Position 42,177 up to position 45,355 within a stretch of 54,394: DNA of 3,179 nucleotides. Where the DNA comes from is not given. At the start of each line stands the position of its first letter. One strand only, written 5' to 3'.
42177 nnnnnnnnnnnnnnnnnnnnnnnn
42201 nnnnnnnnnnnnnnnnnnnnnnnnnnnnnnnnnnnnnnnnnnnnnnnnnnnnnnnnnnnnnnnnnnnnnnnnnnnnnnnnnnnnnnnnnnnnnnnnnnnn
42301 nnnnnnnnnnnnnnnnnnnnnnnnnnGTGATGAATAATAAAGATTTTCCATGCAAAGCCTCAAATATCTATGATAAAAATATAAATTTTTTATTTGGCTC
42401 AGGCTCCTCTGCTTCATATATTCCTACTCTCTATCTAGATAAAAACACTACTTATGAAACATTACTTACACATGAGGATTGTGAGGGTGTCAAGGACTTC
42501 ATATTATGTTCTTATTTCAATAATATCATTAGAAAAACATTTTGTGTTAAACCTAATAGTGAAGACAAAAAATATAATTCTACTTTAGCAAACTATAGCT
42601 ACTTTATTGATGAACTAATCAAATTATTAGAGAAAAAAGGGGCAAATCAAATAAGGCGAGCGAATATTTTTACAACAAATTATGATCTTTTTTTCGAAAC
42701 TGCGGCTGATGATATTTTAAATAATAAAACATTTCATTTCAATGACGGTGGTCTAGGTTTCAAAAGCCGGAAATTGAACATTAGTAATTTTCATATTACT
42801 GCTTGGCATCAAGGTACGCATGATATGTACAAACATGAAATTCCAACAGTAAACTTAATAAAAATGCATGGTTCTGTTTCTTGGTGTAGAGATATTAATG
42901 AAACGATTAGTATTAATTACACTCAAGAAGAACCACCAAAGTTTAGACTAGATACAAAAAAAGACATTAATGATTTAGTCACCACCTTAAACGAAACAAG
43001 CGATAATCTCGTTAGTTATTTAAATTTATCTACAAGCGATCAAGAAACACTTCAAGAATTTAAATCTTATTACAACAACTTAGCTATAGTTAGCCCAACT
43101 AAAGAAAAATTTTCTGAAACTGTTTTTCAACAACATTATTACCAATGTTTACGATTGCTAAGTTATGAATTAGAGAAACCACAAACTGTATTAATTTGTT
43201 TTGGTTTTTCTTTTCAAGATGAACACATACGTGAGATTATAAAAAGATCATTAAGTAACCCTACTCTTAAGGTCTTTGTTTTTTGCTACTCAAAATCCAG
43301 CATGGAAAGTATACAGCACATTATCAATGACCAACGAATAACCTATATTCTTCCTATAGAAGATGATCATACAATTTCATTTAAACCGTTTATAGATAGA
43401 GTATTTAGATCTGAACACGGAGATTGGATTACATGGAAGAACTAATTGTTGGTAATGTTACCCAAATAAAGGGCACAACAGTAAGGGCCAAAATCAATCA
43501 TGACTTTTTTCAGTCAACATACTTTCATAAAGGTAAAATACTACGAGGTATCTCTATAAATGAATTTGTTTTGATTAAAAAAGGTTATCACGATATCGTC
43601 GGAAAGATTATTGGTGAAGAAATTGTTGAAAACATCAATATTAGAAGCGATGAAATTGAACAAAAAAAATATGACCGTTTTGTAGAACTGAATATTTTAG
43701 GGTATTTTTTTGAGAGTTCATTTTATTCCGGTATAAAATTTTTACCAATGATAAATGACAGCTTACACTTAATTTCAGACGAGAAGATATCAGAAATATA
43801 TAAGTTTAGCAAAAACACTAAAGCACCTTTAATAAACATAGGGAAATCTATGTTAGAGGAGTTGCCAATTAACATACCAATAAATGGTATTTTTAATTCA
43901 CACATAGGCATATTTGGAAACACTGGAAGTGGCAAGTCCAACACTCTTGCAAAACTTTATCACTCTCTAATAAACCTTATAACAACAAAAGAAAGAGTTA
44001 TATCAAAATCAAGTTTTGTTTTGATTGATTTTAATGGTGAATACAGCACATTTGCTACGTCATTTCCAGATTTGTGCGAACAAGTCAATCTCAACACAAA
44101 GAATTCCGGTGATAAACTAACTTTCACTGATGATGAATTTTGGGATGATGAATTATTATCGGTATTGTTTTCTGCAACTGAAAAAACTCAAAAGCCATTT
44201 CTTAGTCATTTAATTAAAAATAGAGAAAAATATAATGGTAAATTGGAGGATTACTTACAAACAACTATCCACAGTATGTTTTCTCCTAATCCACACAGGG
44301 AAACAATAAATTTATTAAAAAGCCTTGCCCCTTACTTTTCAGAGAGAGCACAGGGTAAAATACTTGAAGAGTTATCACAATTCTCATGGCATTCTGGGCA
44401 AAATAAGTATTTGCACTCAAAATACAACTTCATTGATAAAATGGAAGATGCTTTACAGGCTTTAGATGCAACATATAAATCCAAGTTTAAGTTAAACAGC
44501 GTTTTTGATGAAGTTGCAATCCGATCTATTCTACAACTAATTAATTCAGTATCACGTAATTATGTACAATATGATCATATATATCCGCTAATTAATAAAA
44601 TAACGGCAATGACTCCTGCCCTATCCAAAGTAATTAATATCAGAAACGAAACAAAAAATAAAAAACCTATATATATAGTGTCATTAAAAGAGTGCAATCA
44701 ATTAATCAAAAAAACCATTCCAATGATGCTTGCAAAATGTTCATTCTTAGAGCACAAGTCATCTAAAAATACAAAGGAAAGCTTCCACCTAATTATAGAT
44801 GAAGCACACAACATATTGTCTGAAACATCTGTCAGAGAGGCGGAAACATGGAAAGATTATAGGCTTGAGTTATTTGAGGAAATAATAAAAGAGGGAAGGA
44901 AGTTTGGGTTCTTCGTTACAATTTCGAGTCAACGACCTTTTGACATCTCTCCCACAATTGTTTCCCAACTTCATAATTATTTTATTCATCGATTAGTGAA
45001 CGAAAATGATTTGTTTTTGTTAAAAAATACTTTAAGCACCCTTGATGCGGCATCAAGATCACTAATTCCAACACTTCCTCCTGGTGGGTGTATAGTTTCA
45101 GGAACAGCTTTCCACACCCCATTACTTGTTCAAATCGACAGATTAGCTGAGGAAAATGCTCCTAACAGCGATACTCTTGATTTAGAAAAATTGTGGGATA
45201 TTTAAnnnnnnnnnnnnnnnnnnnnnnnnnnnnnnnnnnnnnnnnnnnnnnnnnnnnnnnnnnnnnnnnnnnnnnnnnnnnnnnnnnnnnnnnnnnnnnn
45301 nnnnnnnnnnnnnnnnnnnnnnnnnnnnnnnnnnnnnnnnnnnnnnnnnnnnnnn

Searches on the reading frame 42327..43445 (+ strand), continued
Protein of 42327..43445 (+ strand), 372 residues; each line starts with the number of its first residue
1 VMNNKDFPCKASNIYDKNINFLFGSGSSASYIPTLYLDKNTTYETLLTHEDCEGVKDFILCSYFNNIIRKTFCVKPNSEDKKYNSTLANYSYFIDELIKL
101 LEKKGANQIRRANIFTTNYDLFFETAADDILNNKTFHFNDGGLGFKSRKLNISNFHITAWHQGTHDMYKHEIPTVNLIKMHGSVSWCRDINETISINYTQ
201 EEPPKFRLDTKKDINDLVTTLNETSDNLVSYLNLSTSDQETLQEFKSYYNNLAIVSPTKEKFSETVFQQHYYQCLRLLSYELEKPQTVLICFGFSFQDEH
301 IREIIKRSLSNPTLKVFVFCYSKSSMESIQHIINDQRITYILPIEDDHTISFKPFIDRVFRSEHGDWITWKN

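Call 56: fold_search(model_id=the predicted structure, library=pdb)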
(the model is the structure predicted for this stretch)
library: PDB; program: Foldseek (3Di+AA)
matches with E <= 10: 702; with E <= 0.001: 43
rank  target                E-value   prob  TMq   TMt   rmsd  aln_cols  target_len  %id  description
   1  8sub_E                2.4e-14  1.00  0.59  0.56   8.3       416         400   18  E. coli SIR2-HerA complex (dodecamer SIR2 pentamer HerA) (released 2023-12-27)
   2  8yhx_J                3.2e-14  1.00  0.61  0.54   6.4       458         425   15  Cryo-EM structure of the trimeric HerA (released 2024-11-06)
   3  8sub_I                3.4e-14  1.00  0.60  0.56   8.2       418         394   18  E. coli SIR2-HerA complex (dodecamer SIR2 pentamer HerA) (released 2023-12-27)
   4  8yhx_R                4.3e-14  1.00  0.59  0.56   7.3       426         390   17  Cryo-EM structure of the trimeric HerA (released 2024-11-06)
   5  8sub_G                8.1e-14  1.00  0.59  0.57   7.6       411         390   17  E. coli SIR2-HerA complex (dodecamer SIR2 pentamer HerA) (released 2023-12-27)
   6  8yhx_H                1.3e-13  1.00  0.62  0.54   5.9       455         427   15  Cryo-EM structure of the trimeric HerA (released 2024-11-06)
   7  8sub_J                1.4e-13  1.00  0.60  0.56   7.8       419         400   19  E. coli SIR2-HerA complex (dodecamer SIR2 pentamer HerA) (released 2023-12-27)
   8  8su9_D                1.8e-13  1.00  0.58  0.54   8.2       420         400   19  E. coli SIR2-HerA complex (hexamer HerA bound with dodecamer Sir2) (released 2024-03-27)
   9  8uae_B                1.9e-13  1.00  0.58  0.56   8.6       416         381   19  E. coli Sir2_HerA complex (12:6) with ATPgamaS (released 2023-12-27)
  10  8suw_B                2.0e-13  1.00  0.58  0.55   8.0       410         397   17  E. coli SIR2-HerA complex (dodecamer SIR2 bound 4 protomers of HerA) (released 2024-03-27)
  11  8sub_K                2.7e-13  1.00  0.59  0.55   8.3       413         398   18  E. coli SIR2-HerA complex (dodecamer SIR2 pentamer HerA) (released 2023-12-27)
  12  8sub_A                4.4e-13  1.00  0.54  0.50  12.2       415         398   18  E. coli SIR2-HerA complex (dodecamer SIR2 pentamer HerA) (released 2023-12-27)
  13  8sub_F                4.9e-13  1.00  0.58  0.54  11.7       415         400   18  E. coli SIR2-HerA complex (dodecamer SIR2 pentamer HerA) (released 2023-12-27)
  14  8suw_J                5.8e-13  1.00  0.59  0.55   8.3       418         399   17  E. coli SIR2-HerA complex (dodecamer SIR2 bound 4 protomers of HerA) (released 2024-03-27)
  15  8j4u_G                6.2e-13  1.00  0.59  0.56   7.3       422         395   19  Structure of HerA-Sir2 complex from Escherichia coli Nezha system (released 2024-01-03)
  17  8uae_F                2.0e-12  1.00  0.58  0.56   8.7       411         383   17  E. coli Sir2_HerA complex (12:6) with ATPgamaS (released 2023-12-27)
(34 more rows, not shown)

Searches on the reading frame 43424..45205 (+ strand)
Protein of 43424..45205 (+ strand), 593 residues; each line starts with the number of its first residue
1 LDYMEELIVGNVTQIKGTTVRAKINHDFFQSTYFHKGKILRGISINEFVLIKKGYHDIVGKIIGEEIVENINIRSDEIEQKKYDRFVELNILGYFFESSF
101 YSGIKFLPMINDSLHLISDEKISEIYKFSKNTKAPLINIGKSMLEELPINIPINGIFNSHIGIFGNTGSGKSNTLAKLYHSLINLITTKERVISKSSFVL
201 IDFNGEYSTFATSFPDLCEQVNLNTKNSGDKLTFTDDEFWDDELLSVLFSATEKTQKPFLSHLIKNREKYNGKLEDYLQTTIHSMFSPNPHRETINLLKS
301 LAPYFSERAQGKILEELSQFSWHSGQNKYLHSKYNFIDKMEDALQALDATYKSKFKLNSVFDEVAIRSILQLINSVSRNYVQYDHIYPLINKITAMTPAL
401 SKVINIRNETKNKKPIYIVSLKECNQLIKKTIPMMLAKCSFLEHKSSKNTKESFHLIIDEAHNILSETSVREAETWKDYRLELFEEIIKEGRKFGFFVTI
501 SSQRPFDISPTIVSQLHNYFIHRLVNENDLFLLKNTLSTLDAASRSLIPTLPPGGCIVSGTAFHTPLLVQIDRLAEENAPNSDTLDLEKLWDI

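Call 3: search_protein_families(library=padloc, proteins=[window:43424-45205:+], max_evalue=0.01)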
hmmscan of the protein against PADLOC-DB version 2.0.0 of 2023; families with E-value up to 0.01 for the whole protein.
window:43424-45205:+ (593 aa): 15 families
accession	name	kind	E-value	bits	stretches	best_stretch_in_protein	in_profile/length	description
PDLC04097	HerA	-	1.1e-192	639.9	1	6-592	5-612/618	-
PDLC04102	HerA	-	1e-61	207.1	2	401-591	449-637/654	-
PDLC04105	HerA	-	1e-58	197.4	1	3-592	6-554/576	-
PDLC04098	HerA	-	5.4e-56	188.5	2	454-591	528-666/686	-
PDLC04103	HerA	-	1e-50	170.7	1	3-591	10-574/579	-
PDLC04106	HerA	-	3.4e-40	136.2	2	445-587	503-642/667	-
PDLC02185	HerA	-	1.8e-36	124.1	2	412-591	404-579/585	-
PDLC04100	HerA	-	1.6e-34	117.6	2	444-583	431-565/580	-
PDLC02188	HerA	-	3e-30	103.6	1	67-591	55-560/578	-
PDLC04104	HerA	-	6.8e-24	82.3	1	395-591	164-354/379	-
PDLC01055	HerA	-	4.6e-17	60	2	105-212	106-204/532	Type III coevolved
PDLC04140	mad8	-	2.6e-16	58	1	158-566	27-294/314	mads_8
PDLC04101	HerA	-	1.2e-08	32.1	1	38-213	33-215/400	-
PDLC04099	HerA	-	1.8e-08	31.9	1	2-209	5-212/214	-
PDLC04107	HerA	-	9.4e-07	26.1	1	9-211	14-214/306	-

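Call 4: search_protein_families(library=pfam, proteins=[window:43424-45205:+], max_evalue=0.1)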
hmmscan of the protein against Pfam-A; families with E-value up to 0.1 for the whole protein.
window:43424-45205:+ (593 aa): 7 families
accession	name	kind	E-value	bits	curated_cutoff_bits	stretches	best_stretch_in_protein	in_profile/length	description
PF01935.23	DUF87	-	6.6e-18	66.1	23.2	1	137-345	1-191/220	Helicase HerA, central domain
PF13401.12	AAA_22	-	5.1e-06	27.3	27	1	161-236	8-65/130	AAA domain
PF01580.24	FtsK_SpoIIIE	-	0.0001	22.3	24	1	142-219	25-95/221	FtsK/SpoIIIE family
PF04851.21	ResIII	-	0.0056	17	22.5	0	403-473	87-146/164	Type III restriction enzyme, res subunit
PF12846.13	AAA_10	-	0.0087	15.6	27.5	0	158-223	21-77/362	AAA-like domain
PF10412.15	TrwB_AAD_bind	-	0.012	15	20.5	1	158-207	15-55/387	Type IV secretion-system coupling protein DNA-binding domain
PF00270.35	DEAD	-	0.027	14.7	26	0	381-470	46-135/167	DEAD/DEAH box helicase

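Call 5: search_protein_families(library=ncbifam, proteins=[window:43424-45205:+], max_evalue=0.1)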
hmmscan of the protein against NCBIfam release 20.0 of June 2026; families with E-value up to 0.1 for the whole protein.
window:43424-45205:+ (593 aa): 11 families
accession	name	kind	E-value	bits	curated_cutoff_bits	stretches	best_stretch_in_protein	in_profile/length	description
NF042943.1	HerA_antiphage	equivalog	1.8e-34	119.2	800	2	442-583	423-559/566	anti-phage-associated helicase HerA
NF042944.1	HerA_antiphage_2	equivalog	6.9e-32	110.9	850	1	67-591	47-560/576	anti-phage-associated helicase HerA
NF040937.1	HerA_Thermprot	equivalog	2.2e-20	72.5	800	2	443-576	339-466/487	DNA double-strand break repair helicase HerA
NF040819.1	helicase_HerA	equivalog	6.3e-18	64.6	970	2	352-574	288-517/561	DNA double-strand break repair helicase HerA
NF053655.1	CedD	equivalog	3.4e-15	55.7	600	2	137-215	199-269/527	DNA-translocating ATPase CedD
NF041017.1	DNA_import_CedB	equivalog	5.2e-07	28.7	700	2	363-527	370-538/590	DNA import protein CedB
NF033849.1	ser_rich_anae_1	subfamily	1.5e-06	25.9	650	1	447-529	1012-1095/1163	serine-rich protein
TIGR03924.1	T7SS_EccC_a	equivalog_domain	0.0012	17.7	509.15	1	163-211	455-497/673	type VII secretion protein EccCa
NF010840.0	PRK14246.1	equivalog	0.0033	17.1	425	1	140-196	22-73/257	phosphate ABC transporter ATP-binding protein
TIGR03925.1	T7SS_EccC_b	equivalog_domain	0.0093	14.3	346.55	0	157-190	360-393/564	type VII secretion protein EccCb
NF006119.0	PRK08264.1-5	subfamily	0.078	12.4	249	0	294-333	106-145/233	SDR family oxidoreductase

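Call 12: search_solved_structures(query=window:43433-45205:+, max_evalue=0.001, show_alignments=2)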
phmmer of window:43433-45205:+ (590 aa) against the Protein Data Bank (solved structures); distinct sequences matched with E-value up to 0.001: 9.
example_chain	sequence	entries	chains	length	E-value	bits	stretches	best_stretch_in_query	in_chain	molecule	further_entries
9c1m_M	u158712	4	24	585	3.2e-29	105.3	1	33-588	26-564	ATP-binding protein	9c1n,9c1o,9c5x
8xau_A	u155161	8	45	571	1.8e-24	89.6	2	420-571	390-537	ATP-binding protein | HerA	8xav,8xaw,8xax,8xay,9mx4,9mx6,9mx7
8yho_A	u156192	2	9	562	2.4e-24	89.2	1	19-574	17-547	DUF87 domain-containing protein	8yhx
8wiv_A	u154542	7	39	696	3.3e-24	88.7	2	5-261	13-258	Helicase HerA central domain-containing protein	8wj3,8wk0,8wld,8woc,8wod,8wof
8j4u_M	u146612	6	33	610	1.6e-22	83.2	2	412-580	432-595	Nucleoside triphosphate hydrolase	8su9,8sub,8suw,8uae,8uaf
8ziq_M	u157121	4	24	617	1.4e-17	66.8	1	453-563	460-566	HerA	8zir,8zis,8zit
4d2i_A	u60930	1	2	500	4.5e-13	52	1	412-571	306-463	HERA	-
9x1l_A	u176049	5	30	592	1.5e-11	47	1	470-569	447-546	DNA helicase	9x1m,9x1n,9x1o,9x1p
8wet_A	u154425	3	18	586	1.7e-05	27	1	467-534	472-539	TdpA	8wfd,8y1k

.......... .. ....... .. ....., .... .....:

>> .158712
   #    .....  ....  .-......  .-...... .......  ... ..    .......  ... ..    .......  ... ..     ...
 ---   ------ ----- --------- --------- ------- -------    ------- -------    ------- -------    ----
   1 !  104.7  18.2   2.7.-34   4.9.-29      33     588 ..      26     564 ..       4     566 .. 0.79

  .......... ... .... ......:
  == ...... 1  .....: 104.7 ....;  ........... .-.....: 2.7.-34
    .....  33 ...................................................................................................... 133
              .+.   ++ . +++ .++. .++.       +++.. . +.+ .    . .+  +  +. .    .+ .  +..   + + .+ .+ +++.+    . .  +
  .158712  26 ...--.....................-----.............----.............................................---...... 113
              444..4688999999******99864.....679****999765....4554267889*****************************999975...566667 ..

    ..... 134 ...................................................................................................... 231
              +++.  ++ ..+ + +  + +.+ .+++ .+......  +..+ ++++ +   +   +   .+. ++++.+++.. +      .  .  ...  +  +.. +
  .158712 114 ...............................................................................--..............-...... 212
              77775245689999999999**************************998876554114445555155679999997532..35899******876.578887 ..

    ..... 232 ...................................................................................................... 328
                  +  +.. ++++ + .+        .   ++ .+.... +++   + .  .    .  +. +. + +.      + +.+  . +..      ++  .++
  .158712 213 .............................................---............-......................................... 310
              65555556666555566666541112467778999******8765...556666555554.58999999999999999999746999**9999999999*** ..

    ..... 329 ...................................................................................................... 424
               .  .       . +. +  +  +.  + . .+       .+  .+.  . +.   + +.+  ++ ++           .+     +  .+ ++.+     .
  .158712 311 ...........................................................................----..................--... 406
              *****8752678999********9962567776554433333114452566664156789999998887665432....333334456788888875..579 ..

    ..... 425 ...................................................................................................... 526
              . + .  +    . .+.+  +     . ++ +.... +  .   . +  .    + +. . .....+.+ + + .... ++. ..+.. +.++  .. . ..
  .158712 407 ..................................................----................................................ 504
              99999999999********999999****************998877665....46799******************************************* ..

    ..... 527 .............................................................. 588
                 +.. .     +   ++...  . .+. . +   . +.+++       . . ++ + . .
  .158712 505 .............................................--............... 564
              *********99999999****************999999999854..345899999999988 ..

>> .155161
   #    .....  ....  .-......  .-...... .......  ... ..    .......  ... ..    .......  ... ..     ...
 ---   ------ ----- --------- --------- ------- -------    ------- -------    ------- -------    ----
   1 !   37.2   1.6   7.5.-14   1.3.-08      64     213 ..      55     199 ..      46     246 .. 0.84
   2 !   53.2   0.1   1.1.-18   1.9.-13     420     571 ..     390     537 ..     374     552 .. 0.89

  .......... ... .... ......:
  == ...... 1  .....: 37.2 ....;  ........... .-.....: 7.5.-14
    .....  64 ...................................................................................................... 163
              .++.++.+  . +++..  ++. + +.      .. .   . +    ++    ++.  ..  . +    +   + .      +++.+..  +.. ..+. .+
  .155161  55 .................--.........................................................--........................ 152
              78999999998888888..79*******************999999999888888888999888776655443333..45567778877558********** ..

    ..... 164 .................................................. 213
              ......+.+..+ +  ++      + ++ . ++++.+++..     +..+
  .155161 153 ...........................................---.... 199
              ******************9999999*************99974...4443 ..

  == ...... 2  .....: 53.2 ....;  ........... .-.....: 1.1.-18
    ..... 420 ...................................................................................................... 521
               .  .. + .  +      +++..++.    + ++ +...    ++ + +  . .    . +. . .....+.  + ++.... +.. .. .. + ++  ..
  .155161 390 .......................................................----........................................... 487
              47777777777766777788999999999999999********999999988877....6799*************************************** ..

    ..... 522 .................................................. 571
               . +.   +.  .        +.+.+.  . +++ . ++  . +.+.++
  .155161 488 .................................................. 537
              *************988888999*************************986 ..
